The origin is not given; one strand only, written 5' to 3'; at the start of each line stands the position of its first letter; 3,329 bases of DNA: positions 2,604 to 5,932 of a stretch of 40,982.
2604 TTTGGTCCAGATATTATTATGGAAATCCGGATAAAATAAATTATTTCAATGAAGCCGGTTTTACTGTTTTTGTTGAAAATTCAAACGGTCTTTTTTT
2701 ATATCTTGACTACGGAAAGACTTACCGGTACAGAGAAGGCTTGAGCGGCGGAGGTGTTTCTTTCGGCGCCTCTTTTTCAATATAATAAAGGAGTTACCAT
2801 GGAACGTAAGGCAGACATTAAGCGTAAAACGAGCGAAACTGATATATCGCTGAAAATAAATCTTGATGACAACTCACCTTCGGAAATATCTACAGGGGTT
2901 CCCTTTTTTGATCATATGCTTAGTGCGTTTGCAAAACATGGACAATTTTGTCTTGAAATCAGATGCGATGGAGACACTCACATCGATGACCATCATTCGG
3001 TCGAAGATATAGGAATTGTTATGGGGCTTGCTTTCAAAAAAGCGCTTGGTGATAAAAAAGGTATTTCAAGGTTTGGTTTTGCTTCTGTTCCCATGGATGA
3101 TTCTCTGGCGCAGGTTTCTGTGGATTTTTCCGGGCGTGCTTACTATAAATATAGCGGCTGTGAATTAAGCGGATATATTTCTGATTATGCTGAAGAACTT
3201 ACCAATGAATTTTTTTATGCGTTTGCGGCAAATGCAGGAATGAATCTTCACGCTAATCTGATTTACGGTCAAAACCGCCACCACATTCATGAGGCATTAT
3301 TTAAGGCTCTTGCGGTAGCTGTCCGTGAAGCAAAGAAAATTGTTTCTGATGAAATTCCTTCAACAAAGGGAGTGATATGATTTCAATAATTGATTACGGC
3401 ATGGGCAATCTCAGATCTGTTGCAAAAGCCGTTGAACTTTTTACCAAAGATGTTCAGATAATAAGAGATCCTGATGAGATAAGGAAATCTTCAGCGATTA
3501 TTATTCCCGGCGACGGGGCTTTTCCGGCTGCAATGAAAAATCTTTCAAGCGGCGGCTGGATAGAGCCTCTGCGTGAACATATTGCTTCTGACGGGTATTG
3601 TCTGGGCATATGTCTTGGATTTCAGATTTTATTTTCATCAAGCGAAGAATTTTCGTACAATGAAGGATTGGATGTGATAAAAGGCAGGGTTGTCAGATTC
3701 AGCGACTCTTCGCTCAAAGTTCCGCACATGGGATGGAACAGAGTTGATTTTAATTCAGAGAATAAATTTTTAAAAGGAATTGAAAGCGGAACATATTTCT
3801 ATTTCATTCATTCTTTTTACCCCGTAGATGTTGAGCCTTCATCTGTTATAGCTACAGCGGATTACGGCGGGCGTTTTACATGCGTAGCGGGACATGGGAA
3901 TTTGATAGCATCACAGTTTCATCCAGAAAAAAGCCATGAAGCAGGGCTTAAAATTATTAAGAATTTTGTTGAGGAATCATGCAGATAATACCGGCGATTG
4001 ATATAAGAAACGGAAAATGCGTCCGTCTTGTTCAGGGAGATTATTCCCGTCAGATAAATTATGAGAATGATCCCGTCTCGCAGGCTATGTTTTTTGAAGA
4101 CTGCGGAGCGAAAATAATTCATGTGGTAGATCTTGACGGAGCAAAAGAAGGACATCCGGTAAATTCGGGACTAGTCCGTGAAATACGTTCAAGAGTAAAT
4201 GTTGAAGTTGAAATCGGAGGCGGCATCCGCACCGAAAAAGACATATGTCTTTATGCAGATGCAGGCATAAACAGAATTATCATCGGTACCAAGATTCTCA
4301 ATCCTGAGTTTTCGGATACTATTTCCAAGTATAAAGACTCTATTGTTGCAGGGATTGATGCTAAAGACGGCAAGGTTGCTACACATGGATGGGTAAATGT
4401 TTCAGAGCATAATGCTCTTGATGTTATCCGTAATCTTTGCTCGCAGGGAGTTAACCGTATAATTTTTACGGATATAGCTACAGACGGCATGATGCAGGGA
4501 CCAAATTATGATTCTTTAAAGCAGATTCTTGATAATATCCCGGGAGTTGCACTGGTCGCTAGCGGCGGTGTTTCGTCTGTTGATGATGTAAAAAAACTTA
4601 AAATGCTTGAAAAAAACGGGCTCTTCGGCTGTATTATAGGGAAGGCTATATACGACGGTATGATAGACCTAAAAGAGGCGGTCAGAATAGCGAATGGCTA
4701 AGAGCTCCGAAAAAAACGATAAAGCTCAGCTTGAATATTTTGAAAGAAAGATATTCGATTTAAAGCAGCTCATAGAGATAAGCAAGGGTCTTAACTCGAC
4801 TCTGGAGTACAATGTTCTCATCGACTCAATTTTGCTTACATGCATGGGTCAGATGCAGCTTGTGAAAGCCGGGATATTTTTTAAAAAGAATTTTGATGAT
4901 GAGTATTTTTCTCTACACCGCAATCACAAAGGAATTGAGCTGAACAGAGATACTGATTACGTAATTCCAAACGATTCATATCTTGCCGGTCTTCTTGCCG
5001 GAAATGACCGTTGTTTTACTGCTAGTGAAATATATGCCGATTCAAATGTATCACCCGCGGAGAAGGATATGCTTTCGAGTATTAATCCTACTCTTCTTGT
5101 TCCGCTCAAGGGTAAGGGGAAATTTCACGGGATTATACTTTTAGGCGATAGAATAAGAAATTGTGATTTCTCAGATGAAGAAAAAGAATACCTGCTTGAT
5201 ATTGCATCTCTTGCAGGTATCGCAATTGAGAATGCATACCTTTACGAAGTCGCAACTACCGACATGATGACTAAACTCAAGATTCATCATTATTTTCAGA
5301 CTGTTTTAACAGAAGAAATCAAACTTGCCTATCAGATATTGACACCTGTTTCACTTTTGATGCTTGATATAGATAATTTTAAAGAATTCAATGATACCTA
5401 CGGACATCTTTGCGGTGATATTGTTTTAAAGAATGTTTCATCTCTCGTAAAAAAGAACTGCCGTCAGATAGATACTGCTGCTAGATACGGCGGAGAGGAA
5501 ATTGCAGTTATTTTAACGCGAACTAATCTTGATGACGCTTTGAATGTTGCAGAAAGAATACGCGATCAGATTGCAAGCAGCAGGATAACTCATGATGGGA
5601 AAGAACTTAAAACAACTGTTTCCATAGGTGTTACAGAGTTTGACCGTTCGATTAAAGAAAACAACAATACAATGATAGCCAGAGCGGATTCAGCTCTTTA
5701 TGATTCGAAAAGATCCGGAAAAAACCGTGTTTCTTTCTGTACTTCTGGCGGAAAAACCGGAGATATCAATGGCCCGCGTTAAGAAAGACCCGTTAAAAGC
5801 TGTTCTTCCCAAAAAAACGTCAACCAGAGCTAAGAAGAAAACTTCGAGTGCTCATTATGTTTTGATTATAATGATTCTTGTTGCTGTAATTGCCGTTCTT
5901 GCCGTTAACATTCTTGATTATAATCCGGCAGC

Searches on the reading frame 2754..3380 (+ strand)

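Call 76: search_protein_families(library=pfam, proteins=[window:2754-3380:+], max_evalue=0.00001)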
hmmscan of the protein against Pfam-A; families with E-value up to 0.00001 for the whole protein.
window:2754-3380:+ (208 aa): 1 family
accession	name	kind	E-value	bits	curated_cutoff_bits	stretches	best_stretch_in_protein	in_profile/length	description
PF00475.24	IGPD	-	1.6e-60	203.8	27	1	47-189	1-143/144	Imidazoleglycerol-phosphate dehydratase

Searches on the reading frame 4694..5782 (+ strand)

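Call 40: search_protein_families(library=pfam, proteins=[window:4694-5782:+], max_evalue=0.000001)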
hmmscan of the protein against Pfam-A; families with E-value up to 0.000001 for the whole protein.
window:4694-5782:+ (362 aa): 1 family
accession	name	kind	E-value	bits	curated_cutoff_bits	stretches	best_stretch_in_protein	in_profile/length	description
PF00990.26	GGDEF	-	1.1e-42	145.9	23.8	1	187-345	1-161/161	Diguanylate cyclase, GGDEF domain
